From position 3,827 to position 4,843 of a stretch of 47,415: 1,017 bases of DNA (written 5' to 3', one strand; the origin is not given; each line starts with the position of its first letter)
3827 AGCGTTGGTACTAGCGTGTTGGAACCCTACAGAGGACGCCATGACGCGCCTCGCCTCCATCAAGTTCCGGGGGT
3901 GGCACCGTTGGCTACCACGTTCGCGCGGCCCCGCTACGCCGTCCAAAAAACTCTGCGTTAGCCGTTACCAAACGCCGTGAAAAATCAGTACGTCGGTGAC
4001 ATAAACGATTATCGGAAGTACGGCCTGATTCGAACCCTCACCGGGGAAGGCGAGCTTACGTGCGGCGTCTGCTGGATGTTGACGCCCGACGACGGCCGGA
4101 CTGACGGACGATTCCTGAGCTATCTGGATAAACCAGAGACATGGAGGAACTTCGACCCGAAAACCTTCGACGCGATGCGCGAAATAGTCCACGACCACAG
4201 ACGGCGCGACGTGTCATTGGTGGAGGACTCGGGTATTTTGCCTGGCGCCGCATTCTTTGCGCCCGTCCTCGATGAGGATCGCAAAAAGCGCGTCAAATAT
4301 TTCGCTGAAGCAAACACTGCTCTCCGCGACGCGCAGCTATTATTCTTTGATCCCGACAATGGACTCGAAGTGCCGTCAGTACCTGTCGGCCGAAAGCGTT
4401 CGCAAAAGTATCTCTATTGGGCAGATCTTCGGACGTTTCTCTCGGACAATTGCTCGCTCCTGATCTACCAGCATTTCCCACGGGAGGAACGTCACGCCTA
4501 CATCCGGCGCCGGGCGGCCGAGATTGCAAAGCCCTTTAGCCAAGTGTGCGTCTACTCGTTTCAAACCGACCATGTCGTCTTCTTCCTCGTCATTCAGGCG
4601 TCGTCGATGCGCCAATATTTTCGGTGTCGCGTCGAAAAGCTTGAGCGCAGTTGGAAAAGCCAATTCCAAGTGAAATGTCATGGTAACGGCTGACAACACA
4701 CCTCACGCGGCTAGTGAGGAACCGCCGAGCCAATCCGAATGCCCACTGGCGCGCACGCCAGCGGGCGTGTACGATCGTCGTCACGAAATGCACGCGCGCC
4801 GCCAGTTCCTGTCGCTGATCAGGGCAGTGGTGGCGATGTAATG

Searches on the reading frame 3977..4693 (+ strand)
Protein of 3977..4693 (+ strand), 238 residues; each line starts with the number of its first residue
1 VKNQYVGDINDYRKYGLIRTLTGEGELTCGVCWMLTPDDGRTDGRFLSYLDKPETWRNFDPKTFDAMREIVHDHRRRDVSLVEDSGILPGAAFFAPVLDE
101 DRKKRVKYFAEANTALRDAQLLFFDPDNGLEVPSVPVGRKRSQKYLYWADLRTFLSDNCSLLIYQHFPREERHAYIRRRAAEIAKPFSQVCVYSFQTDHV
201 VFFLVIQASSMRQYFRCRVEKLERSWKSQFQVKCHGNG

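Call 10: search_protein_families(library=pfam, proteins=[window:3977-4693:+], max_evalue=0.1)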
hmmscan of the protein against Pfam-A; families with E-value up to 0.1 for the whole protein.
window:3977-4693:+ (238 aa): 0 families

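Call 11: search_protein_families(library=ncbifam, proteins=[window:3977-4693:+], max_evalue=0.1)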
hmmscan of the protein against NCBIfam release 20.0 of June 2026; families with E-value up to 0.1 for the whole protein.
window:3977-4693:+ (238 aa): 0 families

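Call 12: search_protein_families(library=padloc, proteins=[window:3977-4693:+], max_evalue=0.1)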
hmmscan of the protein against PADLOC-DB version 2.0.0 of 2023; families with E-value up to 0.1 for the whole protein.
window:3977-4693:+ (238 aa): 2 families
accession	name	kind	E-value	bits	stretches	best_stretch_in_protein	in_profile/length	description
PDLC01330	Cas7b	-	0.036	11.6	1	80-118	158-196/292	CAS-I-B; effector_G7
PDLC00962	Cas7c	-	0.049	11.1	1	80-118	158-196/292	"CRISPR-associated protein Cas7/Csp1, subtype PGING"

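Call 13: find_homologous_proteins(query=window:3977-4693:+)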
Query window:3977-4693:+ (238 aa): 3031 proteins with E <= 0.001 among 3262 candidates; the best 120 are listed.
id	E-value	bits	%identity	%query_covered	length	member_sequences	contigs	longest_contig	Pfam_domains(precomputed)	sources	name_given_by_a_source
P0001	5.4e-163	558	100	100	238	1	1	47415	-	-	-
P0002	2.2e-135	468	83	100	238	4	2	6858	-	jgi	jgi:hypothetical protein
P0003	4.2e-130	450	80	100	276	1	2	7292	-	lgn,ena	-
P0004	3.3e-117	408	73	100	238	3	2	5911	-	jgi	-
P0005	8.3e-110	384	69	100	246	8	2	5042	-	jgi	-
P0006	1.1e-108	380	68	100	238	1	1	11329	-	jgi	jgi:hypothetical protein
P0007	1.9e-107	376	67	100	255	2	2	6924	-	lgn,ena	-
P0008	3.3e-106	372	68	100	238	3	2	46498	-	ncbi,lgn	ncbi:MAG TPA: hypothetical protein VGL70_12595 [Candidatus Binatia bacterium]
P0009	2.0e-83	298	65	86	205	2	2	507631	-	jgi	jgi:hypothetical protein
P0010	1.2e-72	262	51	99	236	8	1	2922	-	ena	-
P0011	2.6e-72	261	51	99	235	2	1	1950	-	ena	-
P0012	4.8e-72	260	52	99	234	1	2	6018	-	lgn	-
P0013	5.3e-72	260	51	100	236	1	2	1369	-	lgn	-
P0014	1.4e-71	259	49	100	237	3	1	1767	-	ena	-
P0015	2.2e-71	258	55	89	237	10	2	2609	-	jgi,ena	-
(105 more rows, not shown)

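Call 16: find_encoding_contigs(protein=P0008, flank=8000, max_places=4)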
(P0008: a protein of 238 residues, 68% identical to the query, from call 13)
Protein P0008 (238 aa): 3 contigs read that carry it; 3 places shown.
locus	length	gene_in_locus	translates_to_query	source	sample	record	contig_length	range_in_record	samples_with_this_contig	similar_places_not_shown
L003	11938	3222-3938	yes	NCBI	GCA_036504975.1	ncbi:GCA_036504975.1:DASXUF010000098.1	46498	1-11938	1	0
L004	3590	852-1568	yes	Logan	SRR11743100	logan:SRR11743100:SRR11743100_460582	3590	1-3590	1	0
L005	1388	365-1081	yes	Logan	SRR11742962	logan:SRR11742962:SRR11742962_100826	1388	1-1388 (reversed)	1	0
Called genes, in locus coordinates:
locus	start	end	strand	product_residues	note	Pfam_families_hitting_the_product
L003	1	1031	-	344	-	PF04909:Amidohydro_2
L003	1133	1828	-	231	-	PF03070:TENA_THI-4, PF14518:Haem_oxygenas_2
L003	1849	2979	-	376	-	-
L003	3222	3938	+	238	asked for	-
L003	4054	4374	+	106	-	-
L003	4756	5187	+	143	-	PF01850:PIN (weak)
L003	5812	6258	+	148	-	PF00210:Ferritin (faint), PF02915:Rubrerythrin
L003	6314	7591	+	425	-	PF12838:Fer4_7 (weak), PF13187:Fer4_9 (faint), PF13237:Fer4_10 (weak), PF02754:CCG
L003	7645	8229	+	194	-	PF12007:DUF3501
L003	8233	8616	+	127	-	PF01475:FUR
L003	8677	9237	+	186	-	PF01871:AMMECR1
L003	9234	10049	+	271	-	PF13483:Lactamase_B_3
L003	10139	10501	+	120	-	PF21157:DksA_N, PF01258:zf-dskA_traR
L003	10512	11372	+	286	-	PF00483:NTP_transferase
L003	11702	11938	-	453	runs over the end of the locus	-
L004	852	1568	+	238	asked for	-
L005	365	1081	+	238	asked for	-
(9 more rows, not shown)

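Call 19: search_solved_structures(query=A1, max_evalue=10, show_alignments=2)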
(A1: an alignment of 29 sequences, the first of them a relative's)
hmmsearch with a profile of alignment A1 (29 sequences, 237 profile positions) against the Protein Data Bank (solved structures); distinct sequences matched with E-value up to 10: 1.
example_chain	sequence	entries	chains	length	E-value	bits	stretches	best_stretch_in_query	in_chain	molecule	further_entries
3h0g_B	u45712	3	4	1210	0.76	12.6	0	101-171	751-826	DNA-directed RNA polymerase II subunit RPB2 | RNA polymerase II subunit Rpb2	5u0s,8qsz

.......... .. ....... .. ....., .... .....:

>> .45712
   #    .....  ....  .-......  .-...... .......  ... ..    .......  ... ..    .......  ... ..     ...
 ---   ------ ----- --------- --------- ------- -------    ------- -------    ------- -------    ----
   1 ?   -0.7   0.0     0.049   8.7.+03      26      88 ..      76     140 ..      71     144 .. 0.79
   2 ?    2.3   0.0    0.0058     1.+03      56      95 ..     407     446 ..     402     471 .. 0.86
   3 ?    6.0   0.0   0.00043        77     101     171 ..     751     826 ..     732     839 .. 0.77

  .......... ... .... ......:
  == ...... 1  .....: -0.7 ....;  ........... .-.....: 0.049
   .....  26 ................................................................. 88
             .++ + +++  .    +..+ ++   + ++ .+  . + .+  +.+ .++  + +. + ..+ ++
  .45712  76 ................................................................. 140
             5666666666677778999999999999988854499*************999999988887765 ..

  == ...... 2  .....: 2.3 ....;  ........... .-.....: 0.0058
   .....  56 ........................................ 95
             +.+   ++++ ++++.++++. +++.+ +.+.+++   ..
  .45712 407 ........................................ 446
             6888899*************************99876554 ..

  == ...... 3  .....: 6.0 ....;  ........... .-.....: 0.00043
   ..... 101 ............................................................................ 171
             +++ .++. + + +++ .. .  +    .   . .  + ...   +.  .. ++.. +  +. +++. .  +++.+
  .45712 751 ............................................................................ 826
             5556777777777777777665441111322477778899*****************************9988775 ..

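Call 20: find_related_loci(query=A1, collection=genome_contigs, flank=6000)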
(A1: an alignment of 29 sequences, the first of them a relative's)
Query A1 (238 aa) in genome_contigs; peptide patterns used: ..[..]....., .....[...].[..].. (x = any residue, [..] = any of these).
570 stretches matched a pattern; 515 encode a relative of the query (tblastn E <= 1e-3); the best 80 are kept; 80 distinct loci.
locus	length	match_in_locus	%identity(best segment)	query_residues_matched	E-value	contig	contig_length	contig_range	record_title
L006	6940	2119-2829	67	1-237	2e-111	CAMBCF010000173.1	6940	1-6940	MAG: Bordetella parapertussis isolate TH-08apr19-38 genome assembly, contig: TH-08apr19-C28111, whole genome shotgun seq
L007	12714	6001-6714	67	1-238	6e-109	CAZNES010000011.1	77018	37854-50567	MAG TPA_asm: uncultured Syntrophobacteraceae bacterium isolate SRP119689_co1_315 genome assembly, contig: NODE_332_lengt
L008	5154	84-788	49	1-236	2e-72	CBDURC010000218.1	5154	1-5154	MAG TPA_asm: uncultured Anaerolineales bacterium isolate SRR22302361_binner13_Refined_100 genome assembly, contig: ERZ25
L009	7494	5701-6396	47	1-235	4e-72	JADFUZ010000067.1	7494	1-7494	MAG: Chloroflexota bacterium isolate C2.bin.9 k83_1563372, whole genome shotgun sequence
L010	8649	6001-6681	49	1-228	2e-71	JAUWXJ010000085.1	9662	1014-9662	MAG: Desulfobacterales bacterium isolate CSMAG_2681 CSMAG_2681_k141_755167_length_9662_cov_6.8910, whole genome shotgun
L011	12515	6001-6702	47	1-236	3e-71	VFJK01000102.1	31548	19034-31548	MAG: Geobacter sp. isolate Bin_37_8 c_000003758594, whole genome shotgun sequence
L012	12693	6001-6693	48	1-232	3e-71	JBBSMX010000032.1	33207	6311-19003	MAG: Rhodothermales bacterium isolate LS5_sbin.43 LS5_sbin.43_K_224875_L_33207_cov_28.7355, whole genome shotgun sequenc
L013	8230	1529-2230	47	1-235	3e-71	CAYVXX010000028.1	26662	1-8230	MAG TPA_asm: uncultured Syntrophales bacterium isolate SRP178699_co1_423 genome assembly, contig: NODE_2010_length_26662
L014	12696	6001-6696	49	1-233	6e-71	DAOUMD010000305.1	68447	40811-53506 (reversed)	MAG TPA_asm: Anaerolineae bacterium isolate W31_78 k127_1080756, whole genome shotgun sequence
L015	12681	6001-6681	50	1-230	1e-70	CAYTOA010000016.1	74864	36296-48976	MAG TPA_asm: uncultured Chitinophagaceae bacterium isolate binchicken_co241_368 genome assembly, contig: NODE_313_length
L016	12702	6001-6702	49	1-235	2e-70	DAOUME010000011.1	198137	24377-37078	MAG TPA_asm: Anaerolineae bacterium isolate W31_79 k127_303602, whole genome shotgun sequence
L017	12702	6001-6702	46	1-235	1e-69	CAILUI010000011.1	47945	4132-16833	MAG: uncultured Victivallales bacterium isolate Loclat_bin-09902 genome assembly, contig: bin-09902:011/466, whole genom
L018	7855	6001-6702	48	1-236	1e-68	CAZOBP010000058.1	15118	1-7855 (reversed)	MAG TPA_asm: uncultured Anaerolineales bacterium isolate binchicken_co228_446 genome assembly, contig: NODE_5622_length_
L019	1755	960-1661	45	1-235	4e-71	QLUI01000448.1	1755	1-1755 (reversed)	MAG: Bacillota bacterium isolate GPS1B09 DDT30_448, whole genome shotgun sequence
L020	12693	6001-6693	44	1-232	1e-67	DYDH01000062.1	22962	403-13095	MAG TPA_asm: Herpetosiphon sp. isolate IMS_BF NODE_442_length_23024_cov_5.05608, whole genome shotgun sequence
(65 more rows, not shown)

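Call 26: find_encoding_contigs(protein=P0002, flank=7000, max_places=3)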
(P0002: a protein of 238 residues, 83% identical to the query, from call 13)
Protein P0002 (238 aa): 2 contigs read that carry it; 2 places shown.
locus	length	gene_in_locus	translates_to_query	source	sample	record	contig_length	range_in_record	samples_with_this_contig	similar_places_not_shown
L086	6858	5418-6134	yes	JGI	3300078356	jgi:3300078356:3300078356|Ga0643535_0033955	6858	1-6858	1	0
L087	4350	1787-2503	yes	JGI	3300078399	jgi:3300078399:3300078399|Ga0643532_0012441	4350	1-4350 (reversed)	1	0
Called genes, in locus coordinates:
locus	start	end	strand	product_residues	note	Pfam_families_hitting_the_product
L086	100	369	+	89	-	PF04365:BrnT_toxin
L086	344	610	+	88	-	-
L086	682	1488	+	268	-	PF02353:CMAS, PF03848:TehB (weak), PF13489:Methyltransf_23, PF01209:Ubie_methyltran, PF13847:Methyltransf_31, PF08241:Methyltransf_11, PF08242:Methyltransf_12, PF13649:Methyltransf_25, +4 more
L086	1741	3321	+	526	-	PF05598:DUF772, PF01609:DDE_Tnp_1 (weak), PF13751:DDE_Tnp_1_6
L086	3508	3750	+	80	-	-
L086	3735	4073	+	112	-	PF02452:PemK_toxin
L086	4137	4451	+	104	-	PF15580:Imm53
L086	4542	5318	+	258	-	-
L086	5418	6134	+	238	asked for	-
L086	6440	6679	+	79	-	-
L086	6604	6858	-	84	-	?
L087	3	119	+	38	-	?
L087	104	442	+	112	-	PF02452:PemK_toxin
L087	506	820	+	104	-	PF15580:Imm53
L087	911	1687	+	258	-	-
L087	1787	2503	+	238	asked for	-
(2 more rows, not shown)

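Call 27: find_encoding_contigs(protein=P0003, flank=7000, max_places=3)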
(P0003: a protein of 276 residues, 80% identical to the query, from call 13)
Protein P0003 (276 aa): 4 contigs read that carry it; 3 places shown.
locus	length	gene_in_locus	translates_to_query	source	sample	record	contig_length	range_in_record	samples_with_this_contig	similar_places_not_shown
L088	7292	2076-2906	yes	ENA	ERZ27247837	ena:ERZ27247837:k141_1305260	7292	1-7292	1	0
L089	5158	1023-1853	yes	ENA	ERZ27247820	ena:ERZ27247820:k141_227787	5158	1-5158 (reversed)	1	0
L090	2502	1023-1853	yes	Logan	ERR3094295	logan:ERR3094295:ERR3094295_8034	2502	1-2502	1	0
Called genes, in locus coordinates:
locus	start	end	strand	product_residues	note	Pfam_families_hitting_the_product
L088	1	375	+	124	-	?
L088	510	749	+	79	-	-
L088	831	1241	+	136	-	PF01527:HTH_Tnp_1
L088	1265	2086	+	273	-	PF13276:HTH_21, PF00665:rve, PF13610:DDE_Tnp_IS240 (faint), PF13683:rve_3, PF13333:rve_2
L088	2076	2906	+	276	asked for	-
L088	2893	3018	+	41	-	-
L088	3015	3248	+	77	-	-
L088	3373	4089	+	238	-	PF07719:TPR_2 (faint), PF13414:TPR_11 (faint), PF14559:TPR_19 (faint)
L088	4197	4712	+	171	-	PF22016:DUF6933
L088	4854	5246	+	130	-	PF01124:MAPEG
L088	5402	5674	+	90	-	PF04365:BrnT_toxin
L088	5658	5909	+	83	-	PF14384:BrnA_antitoxin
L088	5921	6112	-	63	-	-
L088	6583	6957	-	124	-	PF23545:Zn_ribbon_HMPTM (weak)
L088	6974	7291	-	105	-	?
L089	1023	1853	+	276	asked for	-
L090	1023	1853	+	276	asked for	-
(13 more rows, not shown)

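Call 29: predict_structure(alignment_id=A1)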
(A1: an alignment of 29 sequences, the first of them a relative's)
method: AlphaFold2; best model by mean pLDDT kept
length: 238 residues; sequences in the alignment: 29
mean_pLDDT: 91.3   pTM: 0.91
mean pLDDT of the five models: 91.3, 91.2, 90.7, 89.9, 89.4
residues with pLDDT >= 90: 187; 70-90: 37; 50-70: 13; < 50: 1
segments of 3 or more residues with pLDDT < 50: none
pLDDT, mean of each block of 10 residues (from residue 1): 77 97 97 87 78 96 96 87 94 94 95 94 94 93 93 80 94 96 84 95 93 96 95 82
secondary structure, 60 per line:
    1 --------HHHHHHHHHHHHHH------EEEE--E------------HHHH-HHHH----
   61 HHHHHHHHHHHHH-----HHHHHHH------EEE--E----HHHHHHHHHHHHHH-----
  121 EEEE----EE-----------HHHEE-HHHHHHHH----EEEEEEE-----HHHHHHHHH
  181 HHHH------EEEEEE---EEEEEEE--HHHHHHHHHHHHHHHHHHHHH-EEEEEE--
elements in order: H9-22 E29-32 H48-51 H53-56 H61-73 H79-85 E92-94 H102-115 E121-124 H148-155 E160-166 H172-184 E191-196 E200-206 H209-229 E231-236

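Call 32: fold_search(model_id=the predicted structure, library=pdb)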
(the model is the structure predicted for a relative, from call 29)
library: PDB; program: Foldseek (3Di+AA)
matches with E <= 10: 1077; with E <= 0.001: 14
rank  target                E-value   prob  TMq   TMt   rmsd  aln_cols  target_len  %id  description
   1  6qe5_B                1.2e-05  1.00  0.46  0.42   8.1       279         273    9  Structure of E.coli RlmJ in complex with the natural cofactor product S-adenosyl-homocysteine (SAH) (released 2019-03-27)
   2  7p9o                  1.4e-05  1.00  0.45  0.41   8.7       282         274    9  Structure of E.coli RlmJ in complex with a SAM analogue (CA) (released 2022-05-25)
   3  4blw_B                2.6e-05  1.00  0.49  0.44   7.7       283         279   10  Crystal structure of Escherichia coli 23S rRNA (A2030-N6)- methyltransferase RlmJ in complex with S-adenosylhomocystei (released 2013-08-21)
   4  6qdx_B                2.6e-05  1.00  0.47  0.42   7.7       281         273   10  Structure of E.coli RlmJ in complex with a bisubstrate analogue (BA4) (released 2019-03-27)
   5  6qe5_A                2.9e-05  1.00  0.47  0.43   7.1       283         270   10  Structure of E.coli RlmJ in complex with the natural cofactor product S-adenosyl-homocysteine (SAH) (released 2019-03-27)
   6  4blu_A                4.7e-05  1.00  0.48  0.43   8.2       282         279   10  Crystal structure of Escherichia coli 23S rRNA (A2030-N6)- methyltransferase RlmJ (released 2013-08-21)
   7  7p9i_B                5.3e-05  1.00  0.46  0.42   8.2       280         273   12  Structure of E.coli RlmJ in complex with an RNA conjugate (GAA-SAM) (released 2022-06-01)
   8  4blv_A                6.0e-05  1.00  0.45  0.40   8.8       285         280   12  Crystal structure of Escherichia coli 23S rRNA (A2030-N6)- methyltransferase RlmJ in complex with S-adenosylmethionine (released 2013-08-21)
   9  6qe0                  8.6e-05  1.00  0.48  0.43   7.6       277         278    9  Structure of E.coli RlmJ in complex with a bisubstrate analogue (BA2) (released 2019-03-27)
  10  4blu_B                1.1e-04  1.00  0.45  0.40   8.9       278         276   11  Crystal structure of Escherichia coli 23S rRNA (A2030-N6)- methyltransferase RlmJ (released 2013-08-21)
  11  6qdx_A                1.2e-04  1.00  0.45  0.41   7.2       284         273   11  Structure of E.coli RlmJ in complex with a bisubstrate analogue (BA4) (released 2019-03-27)
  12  7p8q_A                2.1e-04  1.00  0.45  0.41   8.3       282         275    9  Structure of E.coli RlmJ in complex with an RNA conjugate (GA-SAM) (released 2022-06-01)
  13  2oo3                  3.4e-04  1.00  0.53  0.49   7.2       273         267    8  Crystal structure of protein LPL1258 from Legionella pneumophila str. Philadelphia 1, Pfam DUF519 (released 2007-02-06)
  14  7p9i_A                4.5e-04  1.00  0.46  0.42   7.6       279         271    9  Structure of E.coli RlmJ in complex with an RNA conjugate (GAA-SAM) (released 2022-06-01)
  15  3ab4_I                1.9e-02  0.23  0.23  0.17  20.5       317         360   10  Crystal structure of feedback inhibition resistant mutant of aspartate kinase from Corynebacterium glutamicum in compl (released 2010-06-23)
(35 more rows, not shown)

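Call 68: search_protein_families(library=pfam, alignment_id=A1, max_evalue=10)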
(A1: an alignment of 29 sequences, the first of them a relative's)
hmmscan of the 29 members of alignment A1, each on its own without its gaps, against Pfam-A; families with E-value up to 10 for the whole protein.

A. member 1, P0001 (238 aa): 0 families

B. families by the number of members that match (of 29 scanned): 11 families
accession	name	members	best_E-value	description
PF19551.4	DUF6074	4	0.011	Family of unknown function (DUF6074)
PF08078.17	PsaX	2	0.01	PsaX family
PF00969.24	MHC_II_beta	1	0.0032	Class II histocompatibility antigen, beta domain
PF14710.11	Nitr_red_alph_N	1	0.0088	Respiratory nitrate reductase alpha N-terminal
PF14598.12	PAS_11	1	0.075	PAS domain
PF10729.16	CedA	1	0.087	Cell division activator CedA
PF23518.1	WW_2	1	0.087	WW domain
PF10025.14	DUF2267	1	0.12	Uncharacterized conserved protein (DUF2267)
PF25597.1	SH3_retrovirus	1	0.12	Retroviral polymerase SH3-like domain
PF12015.13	Bud3_N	1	0.16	Bud3, N-terminal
PF04508.17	Pox_A_type_inc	1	0.24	Viral A-type inclusion protein repeat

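Call 71: search_protein_families(library=phrogs, proteins=[window:3977-4693:+], max_evalue=0.01)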
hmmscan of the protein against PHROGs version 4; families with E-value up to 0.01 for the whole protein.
window:3977-4693:+ (238 aa): 0 families

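Call 73: search_protein_representatives(alignment_id=A1)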
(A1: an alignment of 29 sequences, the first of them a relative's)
Query: 29 sequences, 237 profile positions. Proteins with E-value up to 0.001 (for the whole library): 4336; up to 1e-10: 3216; up to 1e-30: 1137. The best 150 are listed.
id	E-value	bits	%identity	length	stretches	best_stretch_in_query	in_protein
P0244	1.2e-99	349.1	-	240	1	1-234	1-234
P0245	4.5e-96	337.4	-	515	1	1-236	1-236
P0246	5.3e-96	337.2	-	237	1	1-234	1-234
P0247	5.7e-96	337.1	-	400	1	1-234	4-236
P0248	1.5e-95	335.7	-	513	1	1-233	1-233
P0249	2.0e-94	332.0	-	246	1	1-235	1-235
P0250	2.5e-94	331.7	-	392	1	1-235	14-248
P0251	3.9e-94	331.1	-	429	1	1-230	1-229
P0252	6.8e-94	330.3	-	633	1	1-235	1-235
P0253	4.9e-93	327.5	-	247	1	1-233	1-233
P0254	6.6e-93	327.0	-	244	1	1-234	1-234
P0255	8.7e-92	323.4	-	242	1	1-236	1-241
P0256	4.0e-91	321.2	-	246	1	1-232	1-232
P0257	6.3e-91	320.6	-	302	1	1-233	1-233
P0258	8.9e-91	320.1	-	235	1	1-230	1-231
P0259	3.2e-90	318.2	-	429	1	1-235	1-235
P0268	9.3e-86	303.6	-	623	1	1-231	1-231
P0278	3.6e-83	295.2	-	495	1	1-234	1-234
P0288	4.7e-82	291.5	-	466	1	1-232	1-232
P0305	6.5e-80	284.5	-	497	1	1-232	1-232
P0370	8.2e-74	264.5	-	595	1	1-230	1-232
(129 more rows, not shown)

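Call 74: search_protein_families(library=pfam, proteins=[P0245, P0248, P0252, P0268, P0247, P0251, P0278, P0288, P0305, P0370], max_evalue=0.001)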
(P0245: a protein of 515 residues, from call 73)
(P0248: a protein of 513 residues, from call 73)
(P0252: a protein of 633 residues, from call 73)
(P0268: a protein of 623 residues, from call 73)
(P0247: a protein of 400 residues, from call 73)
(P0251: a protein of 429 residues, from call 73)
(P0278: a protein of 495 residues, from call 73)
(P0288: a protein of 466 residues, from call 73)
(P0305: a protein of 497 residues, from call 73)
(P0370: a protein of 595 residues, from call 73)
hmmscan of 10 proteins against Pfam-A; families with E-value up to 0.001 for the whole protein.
P0245 (515 aa): 0 families

P0248 (513 aa): 0 families

P0252 (633 aa): 1 family
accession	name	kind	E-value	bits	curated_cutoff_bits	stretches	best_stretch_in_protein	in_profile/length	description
PF02515.22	CoA_transf_3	-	9.9e-104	347.8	23.3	1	258-610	4-366/366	CoA-transferase family III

P0268 (623 aa): 0 families

P0247 (400 aa): 0 families

P0251 (429 aa): 0 families

P0278 (495 aa): 0 families

P0288 (466 aa): 0 families

P0305 (497 aa): 0 families

P0370 (595 aa): 0 families
